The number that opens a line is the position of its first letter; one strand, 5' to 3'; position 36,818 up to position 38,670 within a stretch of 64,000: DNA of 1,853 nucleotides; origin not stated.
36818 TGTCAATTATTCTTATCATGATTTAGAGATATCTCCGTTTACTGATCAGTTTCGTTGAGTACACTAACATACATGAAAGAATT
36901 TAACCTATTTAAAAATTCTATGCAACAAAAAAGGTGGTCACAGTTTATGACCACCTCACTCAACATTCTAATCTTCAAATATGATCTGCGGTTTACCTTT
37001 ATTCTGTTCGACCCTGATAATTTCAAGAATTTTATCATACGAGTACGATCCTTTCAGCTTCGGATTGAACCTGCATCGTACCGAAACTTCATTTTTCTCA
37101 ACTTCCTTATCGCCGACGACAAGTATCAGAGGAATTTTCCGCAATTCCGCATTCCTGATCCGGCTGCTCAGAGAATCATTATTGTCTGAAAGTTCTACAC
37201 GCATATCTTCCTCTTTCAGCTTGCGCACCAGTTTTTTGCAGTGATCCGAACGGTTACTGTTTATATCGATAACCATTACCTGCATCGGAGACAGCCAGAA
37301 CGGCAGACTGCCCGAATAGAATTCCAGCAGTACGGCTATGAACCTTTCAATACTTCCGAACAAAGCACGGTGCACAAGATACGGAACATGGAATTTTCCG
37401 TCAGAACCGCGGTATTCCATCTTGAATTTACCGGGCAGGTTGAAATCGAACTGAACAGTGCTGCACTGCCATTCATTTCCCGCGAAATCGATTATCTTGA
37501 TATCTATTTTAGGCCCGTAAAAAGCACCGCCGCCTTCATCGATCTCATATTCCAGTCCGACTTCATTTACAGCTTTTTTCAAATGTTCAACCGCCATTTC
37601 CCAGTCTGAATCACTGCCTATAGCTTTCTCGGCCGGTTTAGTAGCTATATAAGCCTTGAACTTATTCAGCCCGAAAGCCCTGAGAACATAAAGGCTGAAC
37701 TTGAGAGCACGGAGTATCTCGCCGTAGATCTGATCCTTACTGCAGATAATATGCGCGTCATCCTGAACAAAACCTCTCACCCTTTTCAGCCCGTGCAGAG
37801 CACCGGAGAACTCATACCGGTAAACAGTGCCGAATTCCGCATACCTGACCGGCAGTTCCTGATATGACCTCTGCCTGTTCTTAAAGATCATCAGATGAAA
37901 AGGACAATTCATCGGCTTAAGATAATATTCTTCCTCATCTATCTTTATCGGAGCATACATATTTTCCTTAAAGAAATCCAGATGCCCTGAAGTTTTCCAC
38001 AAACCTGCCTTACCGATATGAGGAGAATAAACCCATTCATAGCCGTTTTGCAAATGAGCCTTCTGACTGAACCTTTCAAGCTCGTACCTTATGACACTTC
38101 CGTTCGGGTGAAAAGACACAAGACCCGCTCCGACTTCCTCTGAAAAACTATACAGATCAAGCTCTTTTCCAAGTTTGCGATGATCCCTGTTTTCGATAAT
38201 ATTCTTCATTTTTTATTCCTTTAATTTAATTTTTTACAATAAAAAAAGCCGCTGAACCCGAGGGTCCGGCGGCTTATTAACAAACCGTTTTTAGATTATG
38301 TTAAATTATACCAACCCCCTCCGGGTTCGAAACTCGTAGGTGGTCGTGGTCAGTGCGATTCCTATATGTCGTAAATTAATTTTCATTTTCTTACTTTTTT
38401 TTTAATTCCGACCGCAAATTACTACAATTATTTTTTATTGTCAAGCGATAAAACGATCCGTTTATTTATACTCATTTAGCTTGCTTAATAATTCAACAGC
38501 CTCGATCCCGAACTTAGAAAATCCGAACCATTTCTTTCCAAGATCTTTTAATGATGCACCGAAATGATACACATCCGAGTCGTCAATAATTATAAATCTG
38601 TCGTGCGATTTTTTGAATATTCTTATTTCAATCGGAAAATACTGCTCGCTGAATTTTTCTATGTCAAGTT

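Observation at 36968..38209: ThrRS paralog lacking the N-terminal TGS and editing domains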

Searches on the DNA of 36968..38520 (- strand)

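Call 8: search_rna_families(source=window, start=38150, end=38520, threshold=evalue, max_evalue=10, show_alignments=3)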
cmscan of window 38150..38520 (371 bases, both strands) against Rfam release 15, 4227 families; matches with E-value up to 10: 11.
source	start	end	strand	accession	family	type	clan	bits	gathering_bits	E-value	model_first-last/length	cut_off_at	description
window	38191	38286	+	RF02059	STnc50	Gene; sRNA;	-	20.7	55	0.43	1-84/84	no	Salmonella enterica sRNA STnc40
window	38195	38274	+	RF02822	Srn266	Gene; sRNA;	-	17.4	63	2.2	1-112/112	no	Streptococcus RNA 266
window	38242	38309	-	RF02057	STnc40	Gene; sRNA;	-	16.4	45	3.2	1-70/70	no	Salmonella enterica sRNA STnc40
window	38223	38278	+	RF02450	ncr1175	Gene; sRNA;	-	15.6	60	2.5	1-110/110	no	Bacillus sRNA ncr1175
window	38392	38468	+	RF00117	C0719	Gene; sRNA;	-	13.9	50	0.32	126-204/222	no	C0719 RNA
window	38241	38309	-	RF02883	BcKCsr2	Gene; sRNA;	-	13.9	40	0.82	1-129/129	no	Burkholderia sRNA 2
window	38239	38319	-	RF00513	Trp_leader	Cis-reg; leader;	-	12.9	41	8.1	1-100/100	no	Tryptophan operon leader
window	38410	38451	-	RF04336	Plastid-petD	Intron;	-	12.7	65.5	8.8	1-47/47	no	Plastid-petD group II-D5 intron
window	38181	38304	-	RF03098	RAGATH-22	Gene; sRNA;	-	12.1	120.3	8.6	1-166/166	no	RAGATH-22 RNA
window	38211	38278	-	RF01477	rli43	Gene; sRNA;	-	10.3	100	4.2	1-255/255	no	Listeria sRNA rli43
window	38246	38316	-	RF02503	Atu_C9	Gene; sRNA;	-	7.4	40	9.7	121-192/192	no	Rhizobiales sRNA Atu_C9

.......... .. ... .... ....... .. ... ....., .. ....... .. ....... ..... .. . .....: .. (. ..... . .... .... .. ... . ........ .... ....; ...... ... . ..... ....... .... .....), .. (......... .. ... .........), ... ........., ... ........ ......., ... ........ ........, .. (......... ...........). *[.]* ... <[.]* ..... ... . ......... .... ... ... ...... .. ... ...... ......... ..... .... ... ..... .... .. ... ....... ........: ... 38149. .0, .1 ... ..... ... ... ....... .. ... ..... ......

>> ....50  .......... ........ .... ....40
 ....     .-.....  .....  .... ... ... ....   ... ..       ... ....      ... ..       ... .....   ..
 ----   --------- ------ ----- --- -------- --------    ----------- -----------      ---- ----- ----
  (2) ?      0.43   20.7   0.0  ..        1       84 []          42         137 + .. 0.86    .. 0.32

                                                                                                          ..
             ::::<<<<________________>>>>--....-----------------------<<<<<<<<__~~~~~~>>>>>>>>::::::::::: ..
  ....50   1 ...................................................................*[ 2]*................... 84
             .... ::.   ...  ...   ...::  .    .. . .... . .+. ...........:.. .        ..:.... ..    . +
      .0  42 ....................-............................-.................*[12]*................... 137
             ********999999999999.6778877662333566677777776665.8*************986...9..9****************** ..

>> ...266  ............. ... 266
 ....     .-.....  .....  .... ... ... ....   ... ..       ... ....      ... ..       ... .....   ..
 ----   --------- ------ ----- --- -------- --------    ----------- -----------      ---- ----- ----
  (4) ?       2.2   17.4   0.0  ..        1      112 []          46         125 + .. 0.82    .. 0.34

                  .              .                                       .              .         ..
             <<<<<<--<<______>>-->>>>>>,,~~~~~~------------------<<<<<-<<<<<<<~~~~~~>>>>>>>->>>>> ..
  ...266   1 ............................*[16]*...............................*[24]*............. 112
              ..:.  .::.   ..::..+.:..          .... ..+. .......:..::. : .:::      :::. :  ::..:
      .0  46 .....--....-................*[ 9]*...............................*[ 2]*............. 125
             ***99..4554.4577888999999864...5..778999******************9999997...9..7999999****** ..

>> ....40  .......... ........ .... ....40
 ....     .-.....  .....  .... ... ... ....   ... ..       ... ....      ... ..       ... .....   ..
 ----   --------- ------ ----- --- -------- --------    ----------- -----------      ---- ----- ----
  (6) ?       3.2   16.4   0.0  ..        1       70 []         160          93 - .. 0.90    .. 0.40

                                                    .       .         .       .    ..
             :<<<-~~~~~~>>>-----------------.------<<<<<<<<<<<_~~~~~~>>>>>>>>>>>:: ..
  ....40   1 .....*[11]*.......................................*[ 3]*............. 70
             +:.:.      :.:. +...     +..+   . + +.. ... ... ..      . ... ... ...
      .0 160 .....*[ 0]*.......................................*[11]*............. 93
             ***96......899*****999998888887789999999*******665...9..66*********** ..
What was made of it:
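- On Rfam Thr_leader / T-box leader: Neither family appears at E up to 10 in 38150-38520 (call 8).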

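Call 35: search_rna_families(sources=[L005, L006, L007, L008, L009, L010, L011, L012, L013, L014], threshold=gathering)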
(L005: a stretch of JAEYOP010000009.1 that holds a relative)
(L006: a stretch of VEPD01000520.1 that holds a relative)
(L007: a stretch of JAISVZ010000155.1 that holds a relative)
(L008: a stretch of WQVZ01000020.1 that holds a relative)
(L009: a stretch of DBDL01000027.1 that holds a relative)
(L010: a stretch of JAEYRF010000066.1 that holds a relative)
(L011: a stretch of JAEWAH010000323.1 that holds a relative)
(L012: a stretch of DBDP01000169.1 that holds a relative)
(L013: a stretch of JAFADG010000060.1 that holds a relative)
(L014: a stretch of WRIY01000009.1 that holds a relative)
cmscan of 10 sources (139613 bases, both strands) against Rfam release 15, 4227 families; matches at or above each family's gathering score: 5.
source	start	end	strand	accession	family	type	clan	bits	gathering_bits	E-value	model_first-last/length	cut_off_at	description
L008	11025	11197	-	RF00380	Magnesium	Cis-reg; riboswitch;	-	146.9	44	5.2e-33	1-169/169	no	M-box riboswitch aptamer (ykoK leader)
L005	9042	9271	+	RF00230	T-box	Cis-reg; leader;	-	129.2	93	5e-28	1-219/219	no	T-box leader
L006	118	339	+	RF00230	T-box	Cis-reg; leader;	-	123.2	93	1.8e-26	1-219/219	no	T-box leader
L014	595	667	-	RF00005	tRNA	Gene; tRNA;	CL00001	67.3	29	3.9e-12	1-71/71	no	tRNA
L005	11361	11443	+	RF01750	ZMP-ZTP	Cis-reg; riboswitch;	-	49.1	39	0.00012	1-86/86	no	ZMP/ZTP riboswitch aptamer (pfl RNA motif)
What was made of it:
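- On Rfam Thr_leader / T-box leader: T-boxes do precede the 587-aa relatives L005 and L006 (call 35).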
